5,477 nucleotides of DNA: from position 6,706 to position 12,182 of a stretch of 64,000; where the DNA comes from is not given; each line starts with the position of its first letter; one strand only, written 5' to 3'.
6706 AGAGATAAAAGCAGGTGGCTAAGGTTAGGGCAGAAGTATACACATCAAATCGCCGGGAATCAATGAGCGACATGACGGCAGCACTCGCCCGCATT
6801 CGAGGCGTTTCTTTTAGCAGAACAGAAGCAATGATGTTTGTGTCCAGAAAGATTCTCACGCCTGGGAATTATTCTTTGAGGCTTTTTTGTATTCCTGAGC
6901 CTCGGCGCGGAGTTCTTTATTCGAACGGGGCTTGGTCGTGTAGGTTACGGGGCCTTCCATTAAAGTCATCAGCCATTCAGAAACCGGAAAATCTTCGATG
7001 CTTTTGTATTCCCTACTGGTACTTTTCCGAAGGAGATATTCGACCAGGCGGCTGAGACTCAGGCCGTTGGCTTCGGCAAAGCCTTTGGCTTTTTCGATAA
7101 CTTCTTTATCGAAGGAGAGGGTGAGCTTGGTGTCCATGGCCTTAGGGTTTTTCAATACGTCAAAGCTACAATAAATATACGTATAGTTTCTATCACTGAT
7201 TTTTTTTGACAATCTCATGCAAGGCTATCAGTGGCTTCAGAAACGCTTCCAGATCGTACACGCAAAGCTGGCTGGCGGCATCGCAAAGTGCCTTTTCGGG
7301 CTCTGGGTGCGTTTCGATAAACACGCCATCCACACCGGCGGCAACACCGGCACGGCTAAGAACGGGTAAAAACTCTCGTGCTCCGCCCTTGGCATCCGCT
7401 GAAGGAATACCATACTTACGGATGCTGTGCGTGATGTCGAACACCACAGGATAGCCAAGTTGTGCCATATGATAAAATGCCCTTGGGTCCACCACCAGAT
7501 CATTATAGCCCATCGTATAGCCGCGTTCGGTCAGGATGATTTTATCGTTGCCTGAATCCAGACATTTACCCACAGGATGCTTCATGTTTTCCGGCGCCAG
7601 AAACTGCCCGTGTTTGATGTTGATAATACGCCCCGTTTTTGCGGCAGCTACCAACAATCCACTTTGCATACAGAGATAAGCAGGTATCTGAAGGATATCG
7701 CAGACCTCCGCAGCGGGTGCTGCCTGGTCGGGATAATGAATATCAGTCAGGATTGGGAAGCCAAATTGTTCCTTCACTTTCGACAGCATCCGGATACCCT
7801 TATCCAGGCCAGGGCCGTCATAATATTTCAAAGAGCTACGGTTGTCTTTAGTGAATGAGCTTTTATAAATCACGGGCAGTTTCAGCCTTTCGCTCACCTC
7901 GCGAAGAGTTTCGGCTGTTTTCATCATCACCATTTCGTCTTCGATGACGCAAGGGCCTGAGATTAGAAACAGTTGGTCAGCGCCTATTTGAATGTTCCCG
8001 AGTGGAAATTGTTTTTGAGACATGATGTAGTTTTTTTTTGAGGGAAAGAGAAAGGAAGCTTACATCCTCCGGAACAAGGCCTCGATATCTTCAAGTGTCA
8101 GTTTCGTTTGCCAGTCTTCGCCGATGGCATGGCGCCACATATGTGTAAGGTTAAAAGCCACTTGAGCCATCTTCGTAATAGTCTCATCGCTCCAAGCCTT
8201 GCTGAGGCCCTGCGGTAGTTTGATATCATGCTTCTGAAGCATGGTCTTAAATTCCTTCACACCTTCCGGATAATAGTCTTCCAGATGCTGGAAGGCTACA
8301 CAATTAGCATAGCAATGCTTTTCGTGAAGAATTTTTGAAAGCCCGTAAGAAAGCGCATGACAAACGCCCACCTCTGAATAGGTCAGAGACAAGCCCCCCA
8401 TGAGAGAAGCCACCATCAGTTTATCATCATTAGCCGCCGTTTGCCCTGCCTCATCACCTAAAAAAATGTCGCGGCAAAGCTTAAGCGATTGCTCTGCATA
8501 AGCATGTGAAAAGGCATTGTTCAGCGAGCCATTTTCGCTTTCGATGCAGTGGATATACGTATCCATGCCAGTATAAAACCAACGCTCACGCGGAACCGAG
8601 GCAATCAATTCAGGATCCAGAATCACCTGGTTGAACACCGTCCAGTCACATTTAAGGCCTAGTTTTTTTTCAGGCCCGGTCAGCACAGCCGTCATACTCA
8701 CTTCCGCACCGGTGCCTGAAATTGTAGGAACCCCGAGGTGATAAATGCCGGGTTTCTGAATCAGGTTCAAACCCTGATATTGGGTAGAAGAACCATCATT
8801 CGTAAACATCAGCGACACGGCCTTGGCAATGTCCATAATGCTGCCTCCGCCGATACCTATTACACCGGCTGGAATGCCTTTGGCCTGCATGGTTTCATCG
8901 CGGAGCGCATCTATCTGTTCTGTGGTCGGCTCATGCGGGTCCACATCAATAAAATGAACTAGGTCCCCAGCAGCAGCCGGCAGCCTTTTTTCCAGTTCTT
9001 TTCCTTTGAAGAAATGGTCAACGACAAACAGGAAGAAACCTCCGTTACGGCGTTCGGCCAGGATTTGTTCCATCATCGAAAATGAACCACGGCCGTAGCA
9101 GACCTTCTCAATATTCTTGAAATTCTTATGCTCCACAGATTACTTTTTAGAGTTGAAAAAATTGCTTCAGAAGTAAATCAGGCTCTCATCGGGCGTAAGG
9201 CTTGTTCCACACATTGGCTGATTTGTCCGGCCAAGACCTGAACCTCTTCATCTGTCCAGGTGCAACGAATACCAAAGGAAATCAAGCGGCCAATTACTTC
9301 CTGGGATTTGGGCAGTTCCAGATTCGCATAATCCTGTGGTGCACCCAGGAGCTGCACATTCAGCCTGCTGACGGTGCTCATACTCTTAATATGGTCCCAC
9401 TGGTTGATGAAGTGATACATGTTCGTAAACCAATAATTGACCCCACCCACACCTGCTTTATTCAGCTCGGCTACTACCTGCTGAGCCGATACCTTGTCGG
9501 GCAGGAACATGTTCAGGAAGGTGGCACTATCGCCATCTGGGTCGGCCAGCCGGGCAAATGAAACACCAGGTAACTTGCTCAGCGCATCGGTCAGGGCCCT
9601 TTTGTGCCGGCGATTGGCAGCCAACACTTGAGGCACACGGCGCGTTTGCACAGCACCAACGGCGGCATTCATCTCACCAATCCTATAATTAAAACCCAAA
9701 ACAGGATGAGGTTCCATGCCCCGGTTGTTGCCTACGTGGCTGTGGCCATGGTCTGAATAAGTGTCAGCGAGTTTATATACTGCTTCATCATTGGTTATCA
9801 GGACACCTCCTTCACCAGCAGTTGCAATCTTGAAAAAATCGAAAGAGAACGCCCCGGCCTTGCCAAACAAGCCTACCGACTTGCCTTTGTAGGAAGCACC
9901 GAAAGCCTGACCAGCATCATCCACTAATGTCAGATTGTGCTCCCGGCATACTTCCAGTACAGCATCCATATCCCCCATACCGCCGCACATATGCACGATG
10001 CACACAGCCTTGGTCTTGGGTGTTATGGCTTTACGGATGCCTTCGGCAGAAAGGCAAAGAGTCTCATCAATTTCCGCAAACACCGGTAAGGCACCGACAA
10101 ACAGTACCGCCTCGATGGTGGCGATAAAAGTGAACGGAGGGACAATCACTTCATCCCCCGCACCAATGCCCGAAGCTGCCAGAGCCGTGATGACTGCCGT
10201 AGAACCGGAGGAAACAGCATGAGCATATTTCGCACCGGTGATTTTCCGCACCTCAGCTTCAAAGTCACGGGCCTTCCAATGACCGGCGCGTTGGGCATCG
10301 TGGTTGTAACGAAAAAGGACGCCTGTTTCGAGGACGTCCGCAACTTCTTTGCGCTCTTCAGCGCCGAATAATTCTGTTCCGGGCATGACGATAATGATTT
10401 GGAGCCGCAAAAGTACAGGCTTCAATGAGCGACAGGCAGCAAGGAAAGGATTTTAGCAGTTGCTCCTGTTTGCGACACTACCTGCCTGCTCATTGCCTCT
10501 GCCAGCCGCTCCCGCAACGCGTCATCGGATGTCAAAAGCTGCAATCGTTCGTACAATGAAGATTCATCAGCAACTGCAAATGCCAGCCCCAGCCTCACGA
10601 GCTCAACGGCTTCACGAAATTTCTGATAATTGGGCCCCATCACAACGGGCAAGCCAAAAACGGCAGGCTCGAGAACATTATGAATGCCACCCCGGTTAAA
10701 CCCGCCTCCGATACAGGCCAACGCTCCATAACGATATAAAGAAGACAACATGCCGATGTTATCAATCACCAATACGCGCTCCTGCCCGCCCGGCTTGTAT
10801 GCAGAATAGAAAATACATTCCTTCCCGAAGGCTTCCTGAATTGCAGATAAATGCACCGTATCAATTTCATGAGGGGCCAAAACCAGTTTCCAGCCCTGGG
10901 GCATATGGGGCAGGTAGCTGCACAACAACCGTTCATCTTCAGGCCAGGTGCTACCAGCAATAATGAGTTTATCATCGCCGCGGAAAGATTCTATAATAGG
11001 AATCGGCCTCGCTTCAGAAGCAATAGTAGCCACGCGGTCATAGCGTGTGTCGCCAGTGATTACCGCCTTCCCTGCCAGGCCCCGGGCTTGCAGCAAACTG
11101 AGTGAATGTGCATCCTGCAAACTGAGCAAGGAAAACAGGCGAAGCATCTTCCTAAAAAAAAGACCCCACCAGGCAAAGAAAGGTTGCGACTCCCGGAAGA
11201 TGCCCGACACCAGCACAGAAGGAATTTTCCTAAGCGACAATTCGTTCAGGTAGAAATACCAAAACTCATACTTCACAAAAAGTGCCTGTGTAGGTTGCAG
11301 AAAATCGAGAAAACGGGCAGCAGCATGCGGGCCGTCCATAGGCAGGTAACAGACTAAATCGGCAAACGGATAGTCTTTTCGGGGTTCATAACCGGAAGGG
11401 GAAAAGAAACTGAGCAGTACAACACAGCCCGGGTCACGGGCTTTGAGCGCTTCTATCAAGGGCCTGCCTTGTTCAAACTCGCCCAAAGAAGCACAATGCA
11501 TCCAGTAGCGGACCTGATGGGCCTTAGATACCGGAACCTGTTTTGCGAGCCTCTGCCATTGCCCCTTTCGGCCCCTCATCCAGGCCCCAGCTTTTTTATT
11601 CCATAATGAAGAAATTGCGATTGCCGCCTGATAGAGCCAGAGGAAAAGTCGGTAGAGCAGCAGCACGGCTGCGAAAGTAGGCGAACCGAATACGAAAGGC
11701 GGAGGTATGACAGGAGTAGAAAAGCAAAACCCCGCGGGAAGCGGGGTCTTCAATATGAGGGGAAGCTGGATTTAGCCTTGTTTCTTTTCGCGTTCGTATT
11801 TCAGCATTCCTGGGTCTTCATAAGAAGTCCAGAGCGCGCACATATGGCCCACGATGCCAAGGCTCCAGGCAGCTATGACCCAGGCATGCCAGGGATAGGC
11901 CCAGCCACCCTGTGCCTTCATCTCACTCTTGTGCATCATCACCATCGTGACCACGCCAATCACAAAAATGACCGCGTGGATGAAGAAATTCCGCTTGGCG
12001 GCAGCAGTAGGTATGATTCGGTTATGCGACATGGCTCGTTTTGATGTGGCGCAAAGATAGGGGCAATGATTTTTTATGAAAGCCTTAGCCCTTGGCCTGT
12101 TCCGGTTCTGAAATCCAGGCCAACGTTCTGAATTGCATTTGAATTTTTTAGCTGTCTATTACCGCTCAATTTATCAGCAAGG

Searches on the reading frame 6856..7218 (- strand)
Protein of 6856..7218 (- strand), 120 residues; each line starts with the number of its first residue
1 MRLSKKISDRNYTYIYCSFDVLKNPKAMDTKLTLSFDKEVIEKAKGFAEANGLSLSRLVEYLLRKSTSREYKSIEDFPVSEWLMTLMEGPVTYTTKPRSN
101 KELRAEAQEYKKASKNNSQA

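Call 3: search_protein_families(library=pfam, proteins=[window:6856-7218:-], max_evalue=0.01)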
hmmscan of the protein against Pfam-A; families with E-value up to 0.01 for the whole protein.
window:6856-7218:- (120 aa): 1 family
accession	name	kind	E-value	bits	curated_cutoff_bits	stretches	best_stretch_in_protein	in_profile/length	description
PF19891.5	DUF6364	-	3.3e-17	63.1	27.3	1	28-107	1-66/70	Family of unknown function (DUF6364)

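Call 4: search_protein_families(library=ncbifam, proteins=[window:6856-7218:-], max_evalue=0.01)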
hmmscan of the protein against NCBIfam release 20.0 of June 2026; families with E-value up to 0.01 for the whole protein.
window:6856-7218:- (120 aa): 1 family
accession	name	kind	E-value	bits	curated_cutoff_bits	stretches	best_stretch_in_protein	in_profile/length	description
NF041551.1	YlcI_YnfO_N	subfamily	0.004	17.2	30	0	29-65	2-37/42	YlcI/YnfO family protein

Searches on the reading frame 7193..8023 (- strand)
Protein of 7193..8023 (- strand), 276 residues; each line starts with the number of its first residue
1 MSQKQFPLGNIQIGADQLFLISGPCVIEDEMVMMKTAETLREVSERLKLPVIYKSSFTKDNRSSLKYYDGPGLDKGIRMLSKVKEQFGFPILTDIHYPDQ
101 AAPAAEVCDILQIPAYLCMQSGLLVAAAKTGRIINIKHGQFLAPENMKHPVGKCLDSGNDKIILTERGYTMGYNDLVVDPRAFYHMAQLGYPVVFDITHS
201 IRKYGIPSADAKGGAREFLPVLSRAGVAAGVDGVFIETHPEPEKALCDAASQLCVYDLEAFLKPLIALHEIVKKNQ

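Call 3: search_protein_families(library=pfam, proteins=[window:7193-8023:-], max_evalue=0.01)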
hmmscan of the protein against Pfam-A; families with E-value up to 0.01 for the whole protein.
window:7193-8023:- (276 aa): 1 family
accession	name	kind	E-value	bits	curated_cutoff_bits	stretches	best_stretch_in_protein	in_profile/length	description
PF00793.26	DAHP_synth_1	-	2.9e-63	213.8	25.5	1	10-272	9-268/270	DAHP synthetase I family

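Call 4: search_protein_families(library=ncbifam, proteins=[window:7193-8023:-], max_evalue=0.01)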
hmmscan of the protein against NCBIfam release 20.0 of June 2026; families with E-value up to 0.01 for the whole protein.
window:7193-8023:- (276 aa): 8 families
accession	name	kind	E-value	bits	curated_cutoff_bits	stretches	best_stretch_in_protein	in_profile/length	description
NF003543.0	PRK05198.1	equivalog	3.7e-104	347.6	242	1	4-273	3-272/273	3-deoxy-8-phosphooctulonate synthase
TIGR01362.1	KDO8P_synth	equivalog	4.5e-100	334.1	314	1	17-274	2-258/258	3-deoxy-8-phosphooctulonate synthase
NF009109.0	PRK12457.1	equivalog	3.7e-83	279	457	1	10-274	8-274/281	3-deoxy-8-phosphooctulonate synthase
NF006421.0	PRK08673.1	subfamily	2.1e-33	116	335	1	6-275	83-336/338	3-deoxy-7-phosphoheptulonate synthase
TIGR01361.1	DAHP_synth_Bsub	equivalog_domain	3.1e-29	102.2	267.75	1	9-265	17-257/260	3-deoxy-7-phosphoheptulonate synthase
NF009239.0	PRK12595.1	equivalog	1e-26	93.8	279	1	10-270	111-355/360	bifunctional 3-deoxy-7-phosphoheptulonate synthase/chorismate mutase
NF009933.0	PRK13396.1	subfamily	1.1e-23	83.9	486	1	7-274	90-343/352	3-deoxy-7-phosphoheptulonate synthase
NF041229.1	BagF_FevY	exception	2.8e-19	69.5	700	1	8-260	81-317/340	phospho-2-dehydro-3-deoxyheptonate aldolase BagF/FevY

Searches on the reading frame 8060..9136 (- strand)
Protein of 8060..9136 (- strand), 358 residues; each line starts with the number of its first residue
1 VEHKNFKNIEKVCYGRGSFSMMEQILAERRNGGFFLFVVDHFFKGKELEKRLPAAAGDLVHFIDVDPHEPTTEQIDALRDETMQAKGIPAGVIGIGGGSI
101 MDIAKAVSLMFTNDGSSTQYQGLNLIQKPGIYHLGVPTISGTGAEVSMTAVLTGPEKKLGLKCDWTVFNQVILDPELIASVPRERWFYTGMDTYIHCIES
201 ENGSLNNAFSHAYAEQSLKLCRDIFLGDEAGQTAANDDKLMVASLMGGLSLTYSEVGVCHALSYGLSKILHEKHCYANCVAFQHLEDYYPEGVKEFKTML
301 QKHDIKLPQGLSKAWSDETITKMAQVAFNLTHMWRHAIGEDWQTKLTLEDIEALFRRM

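Call 3: search_protein_families(library=pfam, proteins=[window:8060-9136:-], max_evalue=0.01)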
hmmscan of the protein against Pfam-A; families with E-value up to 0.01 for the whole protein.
window:8060-9136:- (358 aa): 3 families
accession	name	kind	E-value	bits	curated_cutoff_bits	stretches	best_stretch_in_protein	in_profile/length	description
PF00465.25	Fe-ADH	-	2.6e-24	86.1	31.3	1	11-175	3-168/168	Iron-containing alcohol dehydrogenase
PF25137.1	ADH_Fe_C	-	1.1e-09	38.7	27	1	188-297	3-108/194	Fe-containing alcohol dehydrogenase family, C-terminal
PF13685.12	Fe-ADH_2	-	0.0014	19.1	28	1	46-109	36-95/149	Iron-containing alcohol dehydrogenase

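Call 4: search_protein_families(library=ncbifam, proteins=[window:8060-9136:-], max_evalue=0.01)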
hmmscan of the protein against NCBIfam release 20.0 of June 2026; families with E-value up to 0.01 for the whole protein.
window:8060-9136:- (358 aa): 15 families
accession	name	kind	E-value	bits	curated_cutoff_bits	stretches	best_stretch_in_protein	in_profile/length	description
NF050025.1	SulfAcetaldRedSarD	equivalog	8e-32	110.5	700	1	46-277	48-279/385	sulfoacetaldehyde reductase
NF041833.1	Fe_ADH_ErcA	equivalog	1.9e-30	106.3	550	1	47-318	49-320/382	alcohol dehydrogenase-like regulatory protein ErcA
NF058672.1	4HyButDHCUPNE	equivalog_domain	9.1e-29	100.8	500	1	36-274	33-275/378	4-hydroxybutyrate dehydrogenase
NF010378.0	PRK13805.1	equivalog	1.1e-25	89.7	951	1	59-294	515-762/872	bifunctional acetaldehyde-CoA/alcohol dehydrogenase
NF007911.0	PRK10624.1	equivalog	2.9e-23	82.4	537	1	90-306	89-309/382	lactaldehyde reductase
TIGR02638.1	lactal_redase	equivalog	1.4e-22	80.1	523.15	1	84-323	83-327/379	lactaldehyde reductase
TIGR03405.1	Phn_Fe-ADH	equivalog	7.5e-22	77.6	423.7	1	46-267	37-266/355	iron-containing alcohol dehydrogenase PsrA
NF053866.1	CholDhdGbsBBac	equivalog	8.7e-21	74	550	1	47-281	56-293/392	choline dehydrogenase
NF011998.0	PRK15454.1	equivalog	3.9e-20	71.9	556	1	89-282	107-303/395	ethanolamine utilization ethanol dehydrogenase EutG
NF007363.0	PRK09860.1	equivalog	7e-17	61.6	581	1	68-287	70-290/383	L-threonine dehydrogenase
TIGR04266.1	NDMA_methanol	equivalog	1.1e-11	44.3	625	1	89-288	95-302/420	NDMA-dependent methanol dehydrogenase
NF041822.1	daptide_DH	equivalog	2.5e-10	39.8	300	1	73-184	43-158/363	daptide-type RiPP biosynthesis dehydogenase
NF006941.0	PRK09423.1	subfamily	1.2e-06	27.7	336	1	64-211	62-193/367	glycerol dehydrogenase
NF047954.1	PrpdilGlycDhGldA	equivalog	0.0016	17.7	700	0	63-109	59-105/365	bifunctional L-1,2-propanediol dehydrogenase/glycerol dehydrogenase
NF002022.0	PRK00843.1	equivalog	0.0055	15.7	413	0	12-109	14-108/350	NAD(P)-dependent glycerol-1-phosphate dehydrogenase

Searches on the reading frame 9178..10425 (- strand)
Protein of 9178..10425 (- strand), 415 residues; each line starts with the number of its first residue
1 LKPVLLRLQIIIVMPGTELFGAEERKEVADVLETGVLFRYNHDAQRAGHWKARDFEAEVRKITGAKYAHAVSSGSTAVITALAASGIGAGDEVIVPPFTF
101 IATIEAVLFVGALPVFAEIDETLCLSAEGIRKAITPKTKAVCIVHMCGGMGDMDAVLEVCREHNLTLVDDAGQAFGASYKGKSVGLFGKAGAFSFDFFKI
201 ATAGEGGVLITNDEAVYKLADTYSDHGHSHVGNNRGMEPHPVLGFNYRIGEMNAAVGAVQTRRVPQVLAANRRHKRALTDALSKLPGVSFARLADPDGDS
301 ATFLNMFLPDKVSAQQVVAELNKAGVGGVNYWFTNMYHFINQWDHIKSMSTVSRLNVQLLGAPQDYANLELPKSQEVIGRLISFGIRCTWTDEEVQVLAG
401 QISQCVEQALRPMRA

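Call 3: search_protein_families(library=pfam, proteins=[window:9178-10425:-], max_evalue=0.01)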
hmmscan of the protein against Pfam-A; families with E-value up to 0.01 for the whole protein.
window:9178-10425:- (415 aa): 4 families
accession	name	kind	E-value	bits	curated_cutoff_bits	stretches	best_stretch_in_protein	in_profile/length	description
PF01041.23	DegT_DnrJ_EryC1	-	2e-79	267.9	19.8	1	51-340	25-314/360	DegT/DnrJ/EryC1/StrS aminotransferase family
PF01053.26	Cys_Met_Meta_PP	-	8.5e-08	31.6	27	1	43-171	45-174/381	Cys/Met metabolism PLP-dependent enzyme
PF00266.25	Aminotran_5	-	3.5e-07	30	21.5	1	42-176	35-181/371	Aminotransferase class-V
PF01212.27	Beta_elim_lyase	-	2.2e-06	27.7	27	1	43-288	25-271/288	Beta-eliminating lyase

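Call 4: search_protein_families(library=ncbifam, proteins=[window:9178-10425:-], max_evalue=0.01)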
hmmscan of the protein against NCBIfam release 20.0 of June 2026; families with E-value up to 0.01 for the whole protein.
window:9178-10425:- (415 aa): 29 families (the best 25 are shown)
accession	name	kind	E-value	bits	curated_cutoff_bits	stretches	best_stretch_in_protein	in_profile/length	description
TIGR04181.1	NHT_00031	hypoth_equivalog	1.1e-56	192.2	420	1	47-332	28-326/359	LegC family aminotransferase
TIGR03588.1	PseC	equivalog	4.5e-52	177.2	423.5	1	52-378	32-373/380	UDP-4-amino-4,6-dideoxy-N-acetyl-beta-L-altrosamine transaminase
NF008658.2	PRK11658.1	equivalog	7.9e-45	153.1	631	1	51-301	34-287/379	UDP-4-amino-4-deoxy-L-arabinose aminotransferase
NF008687.0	PRK11706.1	equivalog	2.4e-42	145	375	1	59-331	40-319/375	dTDP-4-amino-4,6-dideoxygalactose transaminase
NF011936.0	PRK15407.1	equivalog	3.4e-40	138.1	423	2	52-228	67-252/440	lipopolysaccharide biosynthesis protein RfbH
TIGR04427.1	PLP_DesI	equivalog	6.9e-40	137.3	650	1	52-297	54-292/390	dTDP-4-dehydro-6-deoxyglucose aminotransferase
TIGR02379.1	ECA_wecE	subfamily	2.8e-34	118.5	434.85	1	58-287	39-273/376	dTDP-4-amino-4,6-dideoxy-D-glucose transaminase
NF004621.0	PRK05957.1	equivalog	3.1e-07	29.5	498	1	71-170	94-199/389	pyridoxal phosphate-dependent aminotransferase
NF004770.0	PRK06108.1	subfamily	4.8e-07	28.9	422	1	60-170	91-209/396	pyridoxal phosphate-dependent aminotransferase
NF041364.1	GntC_guanitoxin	equivalog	2.2e-06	26.8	415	1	70-168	64-171/356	guanitoxin biosynthesis PLP-dependent (S)-gamma-hydroxy-L-arginine cyclodehydratase GntC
NF004769.0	PRK06107.1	equivalog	2.1e-05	23.5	617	1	58-143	82-172/402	aspartate transaminase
NF006096.0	PRK08248.1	equivalog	2.1e-05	23.4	726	1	55-172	69-187/431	homocysteine synthase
NF005816.0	PRK07682.1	equivalog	2.7e-05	23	620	1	75-152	100-178/390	aminotransferase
NF005744.0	PRK07568.1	subfamily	3.8e-05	22.7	389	1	72-170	95-201/398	pyridoxal phosphate-dependent aminotransferase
NF004609.0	PRK05939.1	equivalog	4.1e-05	22.6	555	1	20-184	34-195/412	cystathionine gamma-synthase family protein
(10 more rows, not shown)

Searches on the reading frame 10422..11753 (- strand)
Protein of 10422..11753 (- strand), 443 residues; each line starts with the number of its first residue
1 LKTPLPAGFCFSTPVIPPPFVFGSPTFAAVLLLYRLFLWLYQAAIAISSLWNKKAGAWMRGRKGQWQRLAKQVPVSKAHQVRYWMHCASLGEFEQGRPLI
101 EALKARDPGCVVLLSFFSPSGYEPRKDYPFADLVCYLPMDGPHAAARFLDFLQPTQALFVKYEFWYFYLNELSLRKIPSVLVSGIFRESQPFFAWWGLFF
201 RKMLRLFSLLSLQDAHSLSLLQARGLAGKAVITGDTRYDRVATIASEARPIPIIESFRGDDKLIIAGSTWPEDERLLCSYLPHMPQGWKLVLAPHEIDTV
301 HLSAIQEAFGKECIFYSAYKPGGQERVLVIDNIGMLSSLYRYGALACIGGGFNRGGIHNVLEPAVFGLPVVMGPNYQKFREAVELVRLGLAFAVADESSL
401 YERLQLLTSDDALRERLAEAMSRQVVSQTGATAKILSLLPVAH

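Call 3: search_protein_families(library=pfam, proteins=[window:10422-11753:-], max_evalue=0.01)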
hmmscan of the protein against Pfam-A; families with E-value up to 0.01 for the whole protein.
window:10422-11753:- (443 aa): 2 families
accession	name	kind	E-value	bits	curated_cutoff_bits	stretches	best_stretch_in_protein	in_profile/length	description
PF04413.22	Glycos_transf_N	-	8.5e-39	133.4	23.9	1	74-240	12-179/179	3-Deoxy-D-manno-octulosonic-acid transferase (kdotransferase)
PF00534.26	Glycos_transf_1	-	0.0016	18.4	26.4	1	313-420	61-168/172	Glycosyl transferases group 1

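Call 4: search_protein_families(library=ncbifam, proteins=[window:10422-11753:-], max_evalue=0.01)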
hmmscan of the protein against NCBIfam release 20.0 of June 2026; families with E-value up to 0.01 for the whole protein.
window:10422-11753:- (443 aa): 5 families
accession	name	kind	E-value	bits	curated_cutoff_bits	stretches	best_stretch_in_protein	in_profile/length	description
NF004388.0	PRK05749.1-4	equivalog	6.1e-44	150.2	438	1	32-439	5-417/425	lipid IV(A) 3-deoxy-D-manno-octulosonic acid transferase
NF004386.0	PRK05749.1-2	equivalog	3.7e-34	118.2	524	1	32-439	4-423/433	lipid IV(A) 3-deoxy-D-manno-octulosonic acid transferase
NF004385.0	PRK05749.1-1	equivalog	4.5e-33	114.5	590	1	31-439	3-416/425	lipid IV(A) 3-deoxy-D-manno-octulosonic acid transferase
NF004389.0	PRK05749.1-5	equivalog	1.3e-31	109.9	363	1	76-410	45-373/402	lipid IV(A) 3-deoxy-D-manno-octulosonic acid transferase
NF004387.0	PRK05749.1-3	equivalog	2.2e-22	79.4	617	1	79-438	55-418/440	lipid IV(A) 3-deoxy-D-manno-octulosonic acid transferase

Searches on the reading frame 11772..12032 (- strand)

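Call 86: search_protein_families(library=pfam, proteins=[window:11772-12032:-], max_evalue=0.0001)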
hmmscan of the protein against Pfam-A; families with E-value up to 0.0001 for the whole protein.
window:11772-12032:- (86 aa): 1 family
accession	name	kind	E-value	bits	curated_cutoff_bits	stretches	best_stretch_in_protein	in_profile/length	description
PF13239.11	2TM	-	4.9e-08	33.4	24.8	1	12-85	9-75/79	2TM domain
